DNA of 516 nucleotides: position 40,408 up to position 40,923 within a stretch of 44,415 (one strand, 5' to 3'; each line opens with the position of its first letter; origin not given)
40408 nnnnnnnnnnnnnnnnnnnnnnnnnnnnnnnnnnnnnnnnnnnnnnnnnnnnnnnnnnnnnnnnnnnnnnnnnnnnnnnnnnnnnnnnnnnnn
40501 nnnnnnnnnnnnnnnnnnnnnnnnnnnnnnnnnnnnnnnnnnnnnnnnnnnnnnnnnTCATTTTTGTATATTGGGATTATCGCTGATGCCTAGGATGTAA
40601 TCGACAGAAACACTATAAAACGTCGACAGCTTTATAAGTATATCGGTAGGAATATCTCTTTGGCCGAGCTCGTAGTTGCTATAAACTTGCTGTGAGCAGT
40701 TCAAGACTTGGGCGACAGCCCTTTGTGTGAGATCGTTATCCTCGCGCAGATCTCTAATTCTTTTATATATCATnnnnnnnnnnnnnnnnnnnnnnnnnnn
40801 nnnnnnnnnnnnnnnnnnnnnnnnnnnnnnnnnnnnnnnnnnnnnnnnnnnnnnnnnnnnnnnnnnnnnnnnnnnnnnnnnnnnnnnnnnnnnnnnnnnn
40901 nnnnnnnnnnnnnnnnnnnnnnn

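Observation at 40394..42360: AT-rich ~2-kb islet between tRNA-Cys and a long inverted repeat: XRE repressor plus three small proteins with no assignable function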

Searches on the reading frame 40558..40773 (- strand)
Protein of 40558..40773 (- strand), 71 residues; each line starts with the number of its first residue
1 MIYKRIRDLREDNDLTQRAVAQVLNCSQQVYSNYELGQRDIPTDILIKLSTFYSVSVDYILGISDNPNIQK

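Call 6: search_protein_families(library=pfam, proteins=[window:40558-40773:-], max_evalue=1)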
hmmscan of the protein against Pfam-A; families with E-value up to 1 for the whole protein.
window:40558-40773:- (71 aa): 5 families
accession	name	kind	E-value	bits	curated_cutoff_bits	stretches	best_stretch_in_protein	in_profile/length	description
PF01381.28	HTH_3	-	1.5e-13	51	23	1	6-60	1-55/55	Helix-turn-helix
PF13560.12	HTH_31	-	8.2e-09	36.1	27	1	5-56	5-57/64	Helix-turn-helix domain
PF12844.13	HTH_19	-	3.3e-08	33.7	30.2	1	3-61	1-59/64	Helix-turn-helix domain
PF15731.11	MqsA_antitoxin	-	0.017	15.7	30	1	5-49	73-116/131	Antitoxin component of bacterial toxin-antitoxin system, MqsA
PF13744.12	HTH_37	-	0.021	15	27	1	3-33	20-50/80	Helix-turn-helix domain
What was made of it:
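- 40558..40773 (-): XRE/Cro-CI-type repressor, 71 aa, with an HTH domain only. HTH_3 E=1.5e-13 (call 6).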

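Call 7: search_protein_families(library=phrogs, proteins=[window:40558-40773:-], max_evalue=1)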
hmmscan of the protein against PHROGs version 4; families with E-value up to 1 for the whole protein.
window:40558-40773:- (71 aa): 41 families (the best 25 are shown)
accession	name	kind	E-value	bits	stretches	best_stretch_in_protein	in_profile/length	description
phrog_8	-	transcription regulation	4.2e-21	76.8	1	1-70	76-145/346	transcriptional regulator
phrog_3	-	transcription regulation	1.8e-10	42.2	1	1-68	88-153/430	transcriptional repressor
phrog_4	-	transcription regulation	5.1e-09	36.6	1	2-69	137-200/400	transcriptional repressor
phrog_7396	-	unknown function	4.9e-08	33.9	1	1-69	15-86/227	-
phrog_2328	-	transcription regulation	1.8e-07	32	1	4-59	18-73/128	transcriptional repressor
phrog_2967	-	transcription regulation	4.1e-07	30.8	1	2-64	11-73/225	transcriptional regulator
phrog_7241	-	transcription regulation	6.9e-07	30.4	1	6-59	66-119/122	transcriptional regulator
phrog_2439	-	transcription regulation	1e-06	28.9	1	4-62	10-68/367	transcriptional regulator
phrog_1994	-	DNA, RNA and nucleotide metabolism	3.9e-06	27.9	1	4-69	2-67/170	DNA binding protein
phrog_5823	-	transcription regulation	1e-05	25.9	1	4-63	9-69/404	transcriptional regulator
phrog_34939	-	unknown function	1.2e-05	26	1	4-68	12-77/280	-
phrog_4836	-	transcription regulation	3.8e-05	24.3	1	4-60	78-134/194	CII-like regulator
phrog_2104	-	unknown function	5.7e-05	24.3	1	4-40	42-78/103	-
phrog_147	-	transcription regulation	0.00015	23.1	1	2-50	5-54/100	transcriptional regulator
phrog_5119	-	unknown function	0.00021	22.1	1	4-57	56-109/152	-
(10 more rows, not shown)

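Call 8: search_protein_families(library=padloc, proteins=[window:40558-40773:-], max_evalue=1)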
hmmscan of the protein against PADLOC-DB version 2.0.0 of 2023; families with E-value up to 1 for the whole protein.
window:40558-40773:- (71 aa): 14 families
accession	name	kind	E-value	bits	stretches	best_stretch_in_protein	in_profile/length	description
PDLC02926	HTH_VI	-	4.9e-10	37.5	1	1-67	1-67/92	-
PDLC03947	RmrA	-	5.1e-08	30.1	1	2-61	12-71/383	-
PDLC03954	RmrA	-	2e-06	25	1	4-69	13-78/380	-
PDLC04142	capH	-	2.2e-06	26.7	1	4-67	9-72/103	capH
PDLC03952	RmrA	-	7.1e-06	23.1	1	2-61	23-82/395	-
PDLC04775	PDC-M69A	-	2.4e-05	22.8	1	4-66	10-72/113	-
PDLC03951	RmrA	-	2.5e-05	21.4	1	4-62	11-69/400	-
PDLC03665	Control_protein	-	8.5e-05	20.7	1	4-63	11-71/77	control protein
PDLC03945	RmrA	-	0.0002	18.7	1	4-61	5-62/394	-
PDLC03950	RmrA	-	0.00027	18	1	5-60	6-61/369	-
PDLC03944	RmrA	-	0.00084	16.5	1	4-62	9-67/384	-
PDLC03949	RmrA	-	0.0053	13.7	1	4-61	5-62/363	-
PDLC03664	Control_protein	-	0.026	13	1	4-53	16-65/74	control protein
PDLC03953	RmrA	-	0.03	11.5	1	4-51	8-55/373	-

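Call 65: search_protein_families(library=ncbifam, proteins=[window:40558-40773:-], max_evalue=0.01)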
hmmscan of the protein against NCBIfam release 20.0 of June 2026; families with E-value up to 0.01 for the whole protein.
window:40558-40773:- (71 aa): 12 families
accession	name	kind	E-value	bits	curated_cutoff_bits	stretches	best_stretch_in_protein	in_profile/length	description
NF041951.1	phage_RstR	subfamily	4e-12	46.3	80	1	2-68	3-69/108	RstR family transcriptional repressor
NF041575.1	antitoxPezA_Strep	equivalog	2e-06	27.9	290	1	1-62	1-62/158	type II toxin-antitoxin system antitoxin PezA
NF038139.1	Reg_Aceta_RamB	equivalog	3.9e-05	22.5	700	1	4-59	5-60/465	acetate metabolism transcriptional regulator RamB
NF047948.1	male_kill_WMK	equivalog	5.3e-05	22.8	300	1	3-61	164-222/300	WO male-killing family protein Wmk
NF052239.1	antitox_spr1629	equivalog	0.00049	19.3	335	1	4-61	5-62/377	spr1629 family repressor/antitoxin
TIGR03830.1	CxxCG_CxxCG_HTH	subfamily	0.00051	19.8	61.8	1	4-40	68-104/127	type II TA system antitoxin MqsA family protein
NF006015.0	PRK08154.1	subfamily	0.0011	18.2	204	1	4-65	33-94/314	anaerobic benzoate catabolism transcriptional regulator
NF040522.1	VC1465_fam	subfamily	0.0013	18.7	70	1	6-45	1-40/111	VC1465 family Xer recombination activation factor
NF003162.0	PRK04140.1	equivalog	0.0019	17.3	263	1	5-55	130-180/317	transcriptional regulator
NF007257.0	PRK09706.1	subfamily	0.0057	16.5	101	1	2-61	6-65/135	transcriptional repressor DicA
NF047542.1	telomere_Tap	equivalog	0.0093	14.7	600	0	8-40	24-56/695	telomere-associated protein Tap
TIGR03070.1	couple_hipB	subfamily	0.0095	15.9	71.65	0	5-46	6-47/58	type II toxin-antitoxin system Y4mF family antitoxin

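Call 84: find_homologous_proteins(query=window:40558-40773:-, max_evalue=1e-10)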
Query window:40558-40773:- (71 aa): 7973 proteins with E <= 1e-10 among 8000 candidates; the best 120 are listed.
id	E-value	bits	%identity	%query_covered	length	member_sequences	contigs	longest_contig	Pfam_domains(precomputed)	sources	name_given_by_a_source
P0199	8.7e-39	147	100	100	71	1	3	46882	PF12844.14,PF01381.29,PF13560.13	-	-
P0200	1.8e-35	137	90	100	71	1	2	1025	PF12844.14,PF01381.29,PF13560.13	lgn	-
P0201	1.7e-34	134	89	100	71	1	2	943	PF12844.14,PF01381.29,PF13560.13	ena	-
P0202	4.6e-34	132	87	100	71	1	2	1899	PF12844.14,PF01381.29,PF13560.13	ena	-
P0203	2.0e-33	130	87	100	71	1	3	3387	PF12844.14,PF01381.29,PF13560.13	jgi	-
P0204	2.2e-33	130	85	100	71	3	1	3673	PF12844.14,PF01381.29,PF13560.13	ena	-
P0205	2.5e-33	130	87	100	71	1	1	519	PF12844.14,PF01381.29,PF13560.13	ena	-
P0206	2.5e-33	130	87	100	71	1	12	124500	PF12844.14,PF01381.29,PF13560.13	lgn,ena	-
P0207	2.7e-33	130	86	100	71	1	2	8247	PF12844.14,PF01381.29,PF13560.13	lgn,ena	-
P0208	2.7e-33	130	86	100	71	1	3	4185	PF12844.14,PF01381.29,PF13560.13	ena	-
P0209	3.1e-33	130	86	100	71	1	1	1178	PF12844.14,PF01381.29,PF13560.13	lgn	-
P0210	3.5e-33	129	86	100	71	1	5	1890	PF12844.14,PF01381.29,PF13560.13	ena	-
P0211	3.6e-33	129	87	100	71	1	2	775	PF12844.14,PF01381.29,PF13560.13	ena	-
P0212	3.6e-33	129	87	100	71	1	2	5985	PF12844.14,PF01381.29,PF13560.13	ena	-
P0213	3.8e-33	129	87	100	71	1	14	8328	PF12844.14,PF01381.29,PF13560.13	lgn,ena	-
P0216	5.1e-33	129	85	100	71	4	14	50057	PF12844.14,PF01381.29,PF13560.13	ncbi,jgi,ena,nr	ncbi:MAG: helix-turn-helix transcriptional regulator [Ruminococcaceae bacterium]|nr:helix-turn-helix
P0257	2.0e-32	127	86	100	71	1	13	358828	PF12844.14,PF01381.29,PF13560.13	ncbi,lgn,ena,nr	ncbi:MAG: helix-turn-helix transcriptional regulator [Clostridia bacterium]|nr:helix-turn-helix tran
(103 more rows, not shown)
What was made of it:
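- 40558..40773 (-): At least 120 distinct 90%-identity clusters share 80-90% identity with it (call 84).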

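Call 85: find_encoding_contigs(protein=P0257, flank=4000, max_places=5)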
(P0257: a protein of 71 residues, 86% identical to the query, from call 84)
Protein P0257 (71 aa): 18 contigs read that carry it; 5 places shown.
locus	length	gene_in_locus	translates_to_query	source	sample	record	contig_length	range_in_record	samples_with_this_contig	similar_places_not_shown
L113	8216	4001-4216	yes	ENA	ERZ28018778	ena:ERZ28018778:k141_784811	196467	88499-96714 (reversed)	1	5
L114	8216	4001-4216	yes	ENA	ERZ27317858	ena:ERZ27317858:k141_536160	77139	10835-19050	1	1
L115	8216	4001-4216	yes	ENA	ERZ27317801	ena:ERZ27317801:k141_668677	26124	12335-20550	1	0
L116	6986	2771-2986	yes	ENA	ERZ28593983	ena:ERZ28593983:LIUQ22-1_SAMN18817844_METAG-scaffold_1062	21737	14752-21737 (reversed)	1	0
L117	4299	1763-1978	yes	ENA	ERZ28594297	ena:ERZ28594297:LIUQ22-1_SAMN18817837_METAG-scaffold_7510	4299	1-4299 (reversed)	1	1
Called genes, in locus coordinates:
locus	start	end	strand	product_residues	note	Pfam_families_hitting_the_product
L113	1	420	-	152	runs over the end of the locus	-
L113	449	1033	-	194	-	-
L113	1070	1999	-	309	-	-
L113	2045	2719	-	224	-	-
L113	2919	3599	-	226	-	-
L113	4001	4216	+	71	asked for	PF12844:HTH_19, PF13560:HTH_31 (weak), PF01381:HTH_3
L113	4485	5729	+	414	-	PF12708:Pect-lyase_RHGA_epim (weak), PF00295:Glyco_hydro_28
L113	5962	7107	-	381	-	PF13229:Beta_helix (faint)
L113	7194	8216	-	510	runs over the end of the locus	-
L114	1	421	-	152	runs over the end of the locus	-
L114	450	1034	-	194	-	-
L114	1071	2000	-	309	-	-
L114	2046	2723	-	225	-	-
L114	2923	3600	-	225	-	-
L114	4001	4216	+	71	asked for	PF12844:HTH_19, PF13560:HTH_31 (weak), PF01381:HTH_3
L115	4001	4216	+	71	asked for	PF12844:HTH_19, PF13560:HTH_31 (weak), PF01381:HTH_3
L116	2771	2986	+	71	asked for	PF12844:HTH_19, PF13560:HTH_31 (weak), PF01381:HTH_3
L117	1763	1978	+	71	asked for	PF12844:HTH_19, PF13560:HTH_31 (weak), PF01381:HTH_3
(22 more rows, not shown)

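Call 86: find_encoding_contigs(protein=P0216, flank=4000, max_places=5)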
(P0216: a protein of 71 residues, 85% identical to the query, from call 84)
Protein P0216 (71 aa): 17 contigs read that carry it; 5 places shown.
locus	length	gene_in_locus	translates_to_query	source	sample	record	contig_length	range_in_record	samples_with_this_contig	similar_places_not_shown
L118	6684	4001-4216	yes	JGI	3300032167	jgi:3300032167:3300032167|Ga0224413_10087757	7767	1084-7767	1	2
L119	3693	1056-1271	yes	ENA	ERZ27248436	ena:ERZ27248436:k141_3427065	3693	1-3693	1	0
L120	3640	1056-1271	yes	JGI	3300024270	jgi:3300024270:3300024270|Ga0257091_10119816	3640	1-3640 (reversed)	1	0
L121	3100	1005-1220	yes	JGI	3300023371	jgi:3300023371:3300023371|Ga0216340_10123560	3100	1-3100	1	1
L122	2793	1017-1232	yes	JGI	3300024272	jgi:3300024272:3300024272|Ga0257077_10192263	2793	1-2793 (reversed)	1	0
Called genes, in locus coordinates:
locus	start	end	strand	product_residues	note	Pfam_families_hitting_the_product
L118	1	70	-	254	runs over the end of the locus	PF00165:HTH_AraC (weak), PF12833:HTH_18, PF00165:HTH_AraC (weak)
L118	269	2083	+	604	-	PF07944:Beta-AFase-like_GH127_cat (weak)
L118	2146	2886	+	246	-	PF16227:DUF4886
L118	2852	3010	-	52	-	-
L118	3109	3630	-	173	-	-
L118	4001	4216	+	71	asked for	PF12844:HTH_19, PF13560:HTH_31, PF01381:HTH_3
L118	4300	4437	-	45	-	-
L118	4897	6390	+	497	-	PF22422:MGH1-like_GH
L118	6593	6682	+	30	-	?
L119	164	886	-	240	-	-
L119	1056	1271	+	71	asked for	PF12844:HTH_19, PF13560:HTH_31, PF01381:HTH_3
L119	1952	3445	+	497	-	PF22422:MGH1-like_GH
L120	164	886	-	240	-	-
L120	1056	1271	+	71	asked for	PF12844:HTH_19, PF13560:HTH_31, PF01381:HTH_3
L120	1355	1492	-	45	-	-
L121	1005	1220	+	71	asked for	PF12844:HTH_19, PF13560:HTH_31, PF01381:HTH_3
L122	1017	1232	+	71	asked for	PF12844:HTH_19, PF13560:HTH_31, PF01381:HTH_3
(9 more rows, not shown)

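Call 92: search_protein_families(library=pfam, proteins=[L113:2919-3599:-, L113:2045-2719:-, L113:1070-1999:-, L113:449-1033:-, L119:164-886:-], max_evalue=0.01)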
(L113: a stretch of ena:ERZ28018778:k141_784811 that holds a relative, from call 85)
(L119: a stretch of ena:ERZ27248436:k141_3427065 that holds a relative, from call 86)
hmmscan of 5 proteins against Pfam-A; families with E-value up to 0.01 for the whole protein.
L113:2919-3599:- (226 aa): 1 family
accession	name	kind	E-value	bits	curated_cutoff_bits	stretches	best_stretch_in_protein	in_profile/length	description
PF10502.14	Peptidase_S26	-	0.0078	16.6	22.9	0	54-98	24-70/168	Signal peptidase, peptidase S26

L113:2045-2719:- (224 aa): 0 families

L113:1070-1999:- (309 aa): 0 families

L113:449-1033:- (194 aa): 2 families
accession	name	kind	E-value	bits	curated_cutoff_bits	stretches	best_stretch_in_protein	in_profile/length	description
PF00717.28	Peptidase_S24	-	0.00019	21.5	23.3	1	51-127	36-114/116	Peptidase S24-like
PF10502.14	Peptidase_S26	-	0.0021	18.5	22.9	1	53-114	26-94/168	Signal peptidase, peptidase S26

L119:164-886:- (240 aa): 0 families

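Call 104: search_dna_similar(query=window:40558-40773:-, collection=phages, mode=protein, max_evalue=1e-8, max_rows=10)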
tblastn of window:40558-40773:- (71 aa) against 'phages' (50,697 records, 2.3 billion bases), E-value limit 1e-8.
Records with a match: 39; places in all: 39; records where one place covers at least 80% of the query: 39.
Best place of each record, by identity: 60-80% 1; <60% 38.
By first word of the organism name: Bacteriophage 13; bajarodino 10; Clostridium 3; Brevibacillus 3; Listeria 2; Enterococcus 2; Bacillus 2; Marinitoga 2; Clostridioides 1; Streptococcus 1.
By host as written in the record: - 21; Peromyscus fraterculus 5; Brevibacillus laterosporus 3; Listeria monocytogenes 2; Bacillus megaterium str. ATCC 43725 2; Clostridium saccharoperbutylacetonicum N1-4 (HMT) 1; Enterococcus gallinarum BBC_KY_5 1; Enterococcus faecalis 1; and 3 more.
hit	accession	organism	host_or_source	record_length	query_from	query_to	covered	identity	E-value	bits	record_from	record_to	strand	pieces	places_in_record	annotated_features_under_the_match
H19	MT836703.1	Bacteriophage sp.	human fecal samples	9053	3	66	90%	64.1%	1e-20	89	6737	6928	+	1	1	record has no annotation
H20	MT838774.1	Bacteriophage sp.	human fecal samples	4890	2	66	92%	58.5%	7e-22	92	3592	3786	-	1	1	record has no annotation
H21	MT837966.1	Bacteriophage sp.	human fecal samples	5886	5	68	90%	53.1%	6e-15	72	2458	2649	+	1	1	record has no annotation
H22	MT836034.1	Bacteriophage sp.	human fecal samples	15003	1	67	94%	49.3%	1e-15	74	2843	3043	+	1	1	record has no annotation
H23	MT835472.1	Bacteriophage sp.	human fecal samples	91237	4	65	87%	51.6%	5e-14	70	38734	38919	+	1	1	record has no annotation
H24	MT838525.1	Bacteriophage sp.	human fecal samples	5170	3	66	90%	50.0%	2e-13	68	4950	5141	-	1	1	record has no annotation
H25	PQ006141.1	bajarodino virus 42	Neotoma bryanti feces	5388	5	65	86%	52.5%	1e-14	72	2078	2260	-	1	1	repressor protein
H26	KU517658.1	Clostridium phage HM T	Clostridium saccharoperbutylacetonicum ...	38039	1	71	100%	44.4%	6e-10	58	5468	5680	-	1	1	DNA-binding protein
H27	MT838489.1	Bacteriophage sp.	human fecal samples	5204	4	65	87%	50.0%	2e-15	74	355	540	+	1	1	record has no annotation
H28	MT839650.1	Bacteriophage sp.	human fecal samples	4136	3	65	89%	49.2%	2e-15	74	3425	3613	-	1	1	record has no annotation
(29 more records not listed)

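Call 105: search_dna_similar(query=window:40558-40773:-, collection=plasmids, mode=protein, max_evalue=1e-12, max_rows=12)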
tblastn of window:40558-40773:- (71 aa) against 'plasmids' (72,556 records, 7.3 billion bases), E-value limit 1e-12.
Records with a match: 18; places in all: 18; records where one place covers at least 80% of the query: 18.
Best place of each record, by identity: 60-80% 1; <60% 17.
By first word of the organism name: Enterococcus 9; Subdoligranulum 3; Paenibacillus 2; Streptococcus 1; Clostridium 1; Monoglobus 1; Listeria 1.
By predicted mobility (MOB-suite, as given by PLSDB): non-mobilizable 10; conjugative 5; mobilizable 3.
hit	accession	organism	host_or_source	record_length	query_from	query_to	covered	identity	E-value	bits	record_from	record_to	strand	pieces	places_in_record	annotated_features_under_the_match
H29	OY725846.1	Subdoligranulum variabile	-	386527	2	66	92%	67.7%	1e-22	96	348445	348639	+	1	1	none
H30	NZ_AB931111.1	Paenibacillus popilliae ATCC 14706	-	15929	2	65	90%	59.4%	1e-17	82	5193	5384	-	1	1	helix-turn-helix transcriptional regulator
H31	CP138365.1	Streptococcus agalactiae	Homo sapiens,cell culture,urine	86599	2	68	94%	55.2%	8e-18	82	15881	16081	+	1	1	helix-turn-helix transcriptional regulator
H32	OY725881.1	Subdoligranulum variabile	-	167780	1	68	96%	51.5%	3e-13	69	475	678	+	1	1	record has no annotation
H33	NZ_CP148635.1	Clostridium perfringens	Homo sapiens,single cell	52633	5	65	86%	57.4%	1e-15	76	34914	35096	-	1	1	helix-turn-helix transcriptional regulator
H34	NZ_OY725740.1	Monoglobus pectinilyticus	-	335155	5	65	86%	55.7%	1e-14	73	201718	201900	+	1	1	helix-turn-helix transcriptional regulator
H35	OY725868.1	Subdoligranulum variabile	-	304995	6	64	83%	55.9%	7e-14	71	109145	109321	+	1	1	record has no annotation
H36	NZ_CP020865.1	Paenibacillus sp. Cedars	Single culture,Alkaline pool submerged ...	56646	2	65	90%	51.6%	1e-14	73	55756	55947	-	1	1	helix-turn-helix transcriptional regulator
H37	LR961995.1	Enterococcus faecalis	-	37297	4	67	90%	51.6%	3e-13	69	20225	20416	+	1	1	record has no annotation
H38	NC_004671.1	Enterococcus faecalis V583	-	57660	4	67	90%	51.6%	3e-13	69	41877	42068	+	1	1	helix-turn-helix transcriptional regulator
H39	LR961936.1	Enterococcus faecalis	-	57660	4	67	90%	51.6%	3e-13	69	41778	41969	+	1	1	record has no annotation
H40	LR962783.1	Enterococcus faecalis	-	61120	4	67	90%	51.6%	3e-13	69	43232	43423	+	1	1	none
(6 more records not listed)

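Call 106: find_related_loci(query=window:40558-40773:-, collection=viral_contigs, flank=3000)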
Query window:40558-40773:- (71 aa) in viral_contigs; peptide patterns used: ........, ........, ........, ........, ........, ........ (x = any residue, [..] = any of these).
48 stretches matched a pattern; 8 encode a relative of the query (tblastn E <= 1e-3); 8 distinct loci.
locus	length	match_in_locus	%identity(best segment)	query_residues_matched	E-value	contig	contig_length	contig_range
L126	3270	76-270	65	2-66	4e-29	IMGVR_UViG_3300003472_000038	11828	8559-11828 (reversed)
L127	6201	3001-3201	46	1-67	1e-17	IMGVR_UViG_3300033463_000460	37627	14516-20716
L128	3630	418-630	41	1-71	3e-15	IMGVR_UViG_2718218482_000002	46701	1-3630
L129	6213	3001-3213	41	1-71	3e-15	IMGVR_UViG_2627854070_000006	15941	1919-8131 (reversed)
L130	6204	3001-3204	41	2-69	1e-13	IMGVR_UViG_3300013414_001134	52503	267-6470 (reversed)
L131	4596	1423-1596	43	5-62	2e-12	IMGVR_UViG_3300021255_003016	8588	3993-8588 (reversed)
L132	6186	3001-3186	29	4-65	2e-7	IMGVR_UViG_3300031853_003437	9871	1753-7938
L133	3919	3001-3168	39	15-68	2e-7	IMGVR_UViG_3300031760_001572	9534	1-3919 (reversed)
